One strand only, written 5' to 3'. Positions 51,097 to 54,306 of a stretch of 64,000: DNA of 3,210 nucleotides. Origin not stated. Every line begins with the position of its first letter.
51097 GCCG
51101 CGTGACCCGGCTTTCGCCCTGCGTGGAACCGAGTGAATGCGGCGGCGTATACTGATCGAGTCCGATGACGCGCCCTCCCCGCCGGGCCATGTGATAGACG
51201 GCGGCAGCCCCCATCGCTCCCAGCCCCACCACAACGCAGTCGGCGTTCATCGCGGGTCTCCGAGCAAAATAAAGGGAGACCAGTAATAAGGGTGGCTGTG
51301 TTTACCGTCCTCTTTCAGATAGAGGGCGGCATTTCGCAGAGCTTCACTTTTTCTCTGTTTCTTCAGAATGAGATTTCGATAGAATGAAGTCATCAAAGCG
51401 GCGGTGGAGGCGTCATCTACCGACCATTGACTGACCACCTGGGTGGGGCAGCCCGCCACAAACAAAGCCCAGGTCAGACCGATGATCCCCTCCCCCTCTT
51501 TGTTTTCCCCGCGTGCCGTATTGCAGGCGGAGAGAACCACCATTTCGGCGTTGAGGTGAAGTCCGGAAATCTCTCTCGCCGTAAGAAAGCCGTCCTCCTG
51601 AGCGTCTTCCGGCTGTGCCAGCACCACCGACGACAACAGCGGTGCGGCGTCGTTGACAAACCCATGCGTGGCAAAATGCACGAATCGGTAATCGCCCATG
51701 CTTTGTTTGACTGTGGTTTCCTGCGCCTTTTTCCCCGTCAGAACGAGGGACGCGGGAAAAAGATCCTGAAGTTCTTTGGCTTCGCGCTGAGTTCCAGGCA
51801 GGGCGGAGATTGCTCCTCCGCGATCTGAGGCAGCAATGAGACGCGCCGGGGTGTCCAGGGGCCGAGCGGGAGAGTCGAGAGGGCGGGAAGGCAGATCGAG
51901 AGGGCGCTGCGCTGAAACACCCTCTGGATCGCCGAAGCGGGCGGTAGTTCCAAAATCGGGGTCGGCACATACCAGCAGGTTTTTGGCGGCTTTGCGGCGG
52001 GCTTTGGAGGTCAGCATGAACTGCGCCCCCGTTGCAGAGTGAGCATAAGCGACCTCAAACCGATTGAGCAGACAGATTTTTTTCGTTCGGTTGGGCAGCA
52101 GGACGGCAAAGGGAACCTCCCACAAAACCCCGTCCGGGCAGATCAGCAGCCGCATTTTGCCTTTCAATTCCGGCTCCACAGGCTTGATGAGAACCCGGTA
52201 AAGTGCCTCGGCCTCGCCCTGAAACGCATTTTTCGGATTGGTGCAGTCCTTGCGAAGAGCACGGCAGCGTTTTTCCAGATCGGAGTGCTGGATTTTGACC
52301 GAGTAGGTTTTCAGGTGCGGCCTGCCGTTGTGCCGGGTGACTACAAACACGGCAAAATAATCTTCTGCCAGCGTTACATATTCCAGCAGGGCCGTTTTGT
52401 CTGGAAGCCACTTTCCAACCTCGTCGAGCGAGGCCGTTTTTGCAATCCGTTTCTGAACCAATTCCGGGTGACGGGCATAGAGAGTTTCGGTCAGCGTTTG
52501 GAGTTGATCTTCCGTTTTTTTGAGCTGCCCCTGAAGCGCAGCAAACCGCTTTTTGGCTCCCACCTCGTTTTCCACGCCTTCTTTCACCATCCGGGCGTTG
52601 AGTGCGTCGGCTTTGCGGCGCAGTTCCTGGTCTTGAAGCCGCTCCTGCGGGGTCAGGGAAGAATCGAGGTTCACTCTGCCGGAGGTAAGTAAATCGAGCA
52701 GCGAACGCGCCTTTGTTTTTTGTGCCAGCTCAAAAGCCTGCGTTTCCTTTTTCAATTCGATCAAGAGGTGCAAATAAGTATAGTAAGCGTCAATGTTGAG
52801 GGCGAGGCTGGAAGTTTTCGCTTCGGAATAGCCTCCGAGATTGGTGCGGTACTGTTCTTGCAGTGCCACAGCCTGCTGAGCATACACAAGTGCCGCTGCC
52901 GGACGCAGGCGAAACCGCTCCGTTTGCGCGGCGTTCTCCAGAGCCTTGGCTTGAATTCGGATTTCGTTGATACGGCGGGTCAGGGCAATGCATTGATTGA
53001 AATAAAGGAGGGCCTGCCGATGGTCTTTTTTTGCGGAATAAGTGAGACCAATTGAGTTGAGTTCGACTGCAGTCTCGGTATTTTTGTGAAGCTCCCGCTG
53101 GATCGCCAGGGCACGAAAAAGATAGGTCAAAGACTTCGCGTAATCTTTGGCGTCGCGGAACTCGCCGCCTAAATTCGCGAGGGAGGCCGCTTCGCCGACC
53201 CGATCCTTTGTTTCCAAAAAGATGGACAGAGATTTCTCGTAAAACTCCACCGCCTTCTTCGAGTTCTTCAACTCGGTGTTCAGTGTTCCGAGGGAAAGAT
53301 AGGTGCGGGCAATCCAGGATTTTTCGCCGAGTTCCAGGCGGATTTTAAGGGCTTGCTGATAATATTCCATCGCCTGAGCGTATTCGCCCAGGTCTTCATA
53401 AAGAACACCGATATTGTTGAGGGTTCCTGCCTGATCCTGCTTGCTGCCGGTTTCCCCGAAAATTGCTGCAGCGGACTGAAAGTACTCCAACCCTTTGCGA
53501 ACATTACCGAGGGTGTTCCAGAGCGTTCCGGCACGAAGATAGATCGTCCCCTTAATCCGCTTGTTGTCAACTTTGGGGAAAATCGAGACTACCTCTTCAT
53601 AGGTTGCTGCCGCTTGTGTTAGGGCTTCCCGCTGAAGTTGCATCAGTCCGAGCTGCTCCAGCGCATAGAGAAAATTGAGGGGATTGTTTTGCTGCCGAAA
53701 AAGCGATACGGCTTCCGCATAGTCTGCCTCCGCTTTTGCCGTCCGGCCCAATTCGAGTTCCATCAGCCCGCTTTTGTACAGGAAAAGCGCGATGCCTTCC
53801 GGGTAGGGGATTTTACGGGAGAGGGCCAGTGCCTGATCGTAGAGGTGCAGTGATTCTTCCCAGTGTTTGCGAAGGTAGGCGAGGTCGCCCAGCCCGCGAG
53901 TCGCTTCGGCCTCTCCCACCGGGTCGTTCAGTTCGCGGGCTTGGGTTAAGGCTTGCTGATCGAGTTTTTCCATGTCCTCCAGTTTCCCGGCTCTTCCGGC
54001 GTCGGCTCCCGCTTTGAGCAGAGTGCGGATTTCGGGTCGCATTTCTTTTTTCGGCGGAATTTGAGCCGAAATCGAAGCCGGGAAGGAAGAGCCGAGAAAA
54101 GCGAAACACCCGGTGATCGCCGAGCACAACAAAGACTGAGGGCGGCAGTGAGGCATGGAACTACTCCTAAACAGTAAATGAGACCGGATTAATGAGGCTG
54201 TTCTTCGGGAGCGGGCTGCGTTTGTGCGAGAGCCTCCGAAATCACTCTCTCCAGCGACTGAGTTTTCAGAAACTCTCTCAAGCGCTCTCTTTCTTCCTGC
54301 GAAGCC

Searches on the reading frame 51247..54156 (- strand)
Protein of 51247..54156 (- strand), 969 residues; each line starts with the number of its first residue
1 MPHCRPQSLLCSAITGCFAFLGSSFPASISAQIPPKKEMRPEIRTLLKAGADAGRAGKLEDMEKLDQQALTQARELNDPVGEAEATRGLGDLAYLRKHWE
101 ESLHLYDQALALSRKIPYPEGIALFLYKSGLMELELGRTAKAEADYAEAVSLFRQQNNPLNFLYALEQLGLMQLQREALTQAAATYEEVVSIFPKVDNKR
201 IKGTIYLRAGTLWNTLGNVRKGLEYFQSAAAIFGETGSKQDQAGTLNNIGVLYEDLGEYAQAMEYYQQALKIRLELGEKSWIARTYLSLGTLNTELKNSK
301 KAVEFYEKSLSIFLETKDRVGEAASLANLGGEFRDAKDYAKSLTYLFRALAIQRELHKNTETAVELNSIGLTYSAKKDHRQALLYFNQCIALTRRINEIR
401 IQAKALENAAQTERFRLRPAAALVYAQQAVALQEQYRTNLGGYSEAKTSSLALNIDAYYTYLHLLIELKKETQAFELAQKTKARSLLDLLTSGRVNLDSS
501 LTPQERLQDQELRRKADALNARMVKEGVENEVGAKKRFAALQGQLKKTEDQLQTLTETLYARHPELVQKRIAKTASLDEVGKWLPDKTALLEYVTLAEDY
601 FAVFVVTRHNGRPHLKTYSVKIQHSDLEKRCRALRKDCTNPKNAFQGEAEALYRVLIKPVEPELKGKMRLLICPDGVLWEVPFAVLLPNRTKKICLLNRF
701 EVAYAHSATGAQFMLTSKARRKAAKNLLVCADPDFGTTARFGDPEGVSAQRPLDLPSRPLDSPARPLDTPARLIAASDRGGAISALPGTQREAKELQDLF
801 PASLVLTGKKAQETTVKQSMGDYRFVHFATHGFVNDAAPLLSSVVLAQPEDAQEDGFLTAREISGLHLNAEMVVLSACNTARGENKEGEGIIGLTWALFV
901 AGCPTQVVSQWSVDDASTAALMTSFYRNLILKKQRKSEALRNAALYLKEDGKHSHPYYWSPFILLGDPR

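Call 6: search_protein_families(library=pfam, proteins=[window:51247-54156:-], max_evalue=0.01)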
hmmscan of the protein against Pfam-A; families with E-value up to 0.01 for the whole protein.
window:51247-54156:- (969 aa): 14 families
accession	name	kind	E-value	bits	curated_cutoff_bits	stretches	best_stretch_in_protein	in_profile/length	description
PF12770.12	CHAT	-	5.3e-73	246.4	24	1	648-967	3-289/289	CHAT domain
PF13424.12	TPR_12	-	2.1e-45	153.2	30.1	7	242-314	2-76/77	Tetratricopeptide repeat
PF00515.34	TPR_1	-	6.8e-23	79.9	27.8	1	245-272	3-30/34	Tetratricopeptide repeat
PF07719.23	TPR_2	-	2.7e-17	61.8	27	1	245-272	3-30/34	Tetratricopeptide repeat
PF13181.12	TPR_8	-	2e-16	59.1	25.7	2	245-273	3-31/34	Tetratricopeptide repeat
PF13374.12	TPR_10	-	7.8e-13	48.4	27.5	1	243-275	2-34/42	Tetratricopeptide repeat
PF13176.12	TPR_7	-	2.4e-10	40.1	27.9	1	245-279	1-35/36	Tetratricopeptide repeat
PF14938.12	SNAP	-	7.2e-10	39.2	25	1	178-308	50-180/282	Soluble NSF attachment protein, SNAP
PF17874.7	TPR_MalT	-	4.3e-08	33.2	45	1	92-193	10-110/336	MalT-like TPR region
PF13174.12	TPR_6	-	5.5e-06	27.1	26.3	0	249-271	6-28/33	Tetratricopeptide repeat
PF13432.12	TPR_16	-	1.9e-05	25.4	32.7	0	131-195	5-63/65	Tetratricopeptide repeat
PF24885.1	TPR_NPHP3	-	0.00038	20.3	100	1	224-363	77-223/239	Nephrocystin-3 TPR domain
PF13414.12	TPR_11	-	0.0005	20.2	26.8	0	253-272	4-23/42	TPR repeat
PF09986.15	DUF2225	-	0.0028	17.8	21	0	178-242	92-157/214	Uncharacterized protein conserved in bacteria (DUF2225)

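Call 9: search_protein_families(library=padloc, proteins=[window:51247-54156:-], max_evalue=0.01)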
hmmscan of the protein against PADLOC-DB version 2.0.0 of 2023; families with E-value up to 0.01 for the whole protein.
window:51247-54156:- (969 aa): 2 families
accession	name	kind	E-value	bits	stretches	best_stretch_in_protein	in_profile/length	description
PDLC01169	TPR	-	2e-24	84.3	4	243-359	109-224/252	TPR repeats containing protein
PDLC01078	C3a156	-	0.00011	19.9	1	250-411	92-231/268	oxidoreductase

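Call 10: search_protein_families(library=ncbifam, proteins=[window:51247-54156:-], max_evalue=0.01)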
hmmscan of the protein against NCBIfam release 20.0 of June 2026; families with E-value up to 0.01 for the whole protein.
window:51247-54156:- (969 aa): 9 families
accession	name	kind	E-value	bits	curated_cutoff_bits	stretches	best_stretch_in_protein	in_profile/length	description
NF041717.1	HaaA_phane_TPR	equivalog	1.2e-27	96.4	1125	1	56-409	525-878/882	cyclophane-containing RiPP biosynthesis TPR protein HaaT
NF053520.1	HK_Porph_FimS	equivalog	3.8e-21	75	600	2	53-270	94-311/618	sensor histidine kinase FimS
NF053617.1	SARPRegAfsRStmc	equivalog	7e-14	50.7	1430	2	39-277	732-970/986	SARP-family global regulator AfsR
NF053720.1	NsdA_fam_reg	subfamily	2.2e-13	50.5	75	1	127-203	333-408/432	NsdA family TPR-like regulatory protein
NF053779.1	BT3442_fam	equivalog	7e-13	48.1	940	1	226-392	85-251/563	BT3442 family protein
NF002725.1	PRK02603.1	equivalog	3.3e-12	46.7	143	1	187-309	20-139/173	photosystem I assembly protein Ycf3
NF040959.1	MamA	equivalog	1.6e-06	27.8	200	0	134-232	75-168/204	magnetosome protein MamA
TIGR02795.1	tol_pal_ybgF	equivalog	0.00012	22.6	90.1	0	127-199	43-112/119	tol-pal system protein YbgF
TIGR02521.1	type_IV_pilW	equivalog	0.00079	19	154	1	168-340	36-192/234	type IV pilus biogenesis/stability protein PilW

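Call 78: find_related_loci(query=A4, collection=metagenome_contigs, flank=6000)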
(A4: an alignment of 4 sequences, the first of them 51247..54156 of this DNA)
Query A4 (969 aa) in metagenome_contigs; peptide patterns used: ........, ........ (x = any residue, [..] = any of these).
560 stretches matched a pattern; 278 encode a relative of the query (tblastn E <= 1e-3); the best 80 are kept; 77 distinct loci.
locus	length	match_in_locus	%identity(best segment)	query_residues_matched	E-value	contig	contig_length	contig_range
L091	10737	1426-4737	41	41-969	0e+0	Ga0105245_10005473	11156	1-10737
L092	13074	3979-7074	40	26-969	0e+0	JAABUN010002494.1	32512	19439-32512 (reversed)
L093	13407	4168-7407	39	29-969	0e+0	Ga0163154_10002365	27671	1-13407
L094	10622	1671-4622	39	42-966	0e+0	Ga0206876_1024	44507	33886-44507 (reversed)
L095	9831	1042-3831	39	41-969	0e+0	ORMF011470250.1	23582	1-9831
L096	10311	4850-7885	37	6-966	0e+0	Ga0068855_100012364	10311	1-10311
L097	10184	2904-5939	38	6-966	0e+0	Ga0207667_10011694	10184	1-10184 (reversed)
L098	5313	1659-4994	39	14-969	0e+0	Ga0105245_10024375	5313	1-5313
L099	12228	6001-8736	39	34-969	0e+0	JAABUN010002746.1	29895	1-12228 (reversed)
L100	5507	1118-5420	36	42-969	1e-178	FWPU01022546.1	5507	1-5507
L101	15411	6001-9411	36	42-967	7e-163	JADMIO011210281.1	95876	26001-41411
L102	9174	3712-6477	34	42-969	3e-144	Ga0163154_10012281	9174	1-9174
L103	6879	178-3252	34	43-969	2e-142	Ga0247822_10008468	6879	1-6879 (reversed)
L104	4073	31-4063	37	26-969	2e-141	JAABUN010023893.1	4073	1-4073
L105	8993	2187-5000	32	83-960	3e-130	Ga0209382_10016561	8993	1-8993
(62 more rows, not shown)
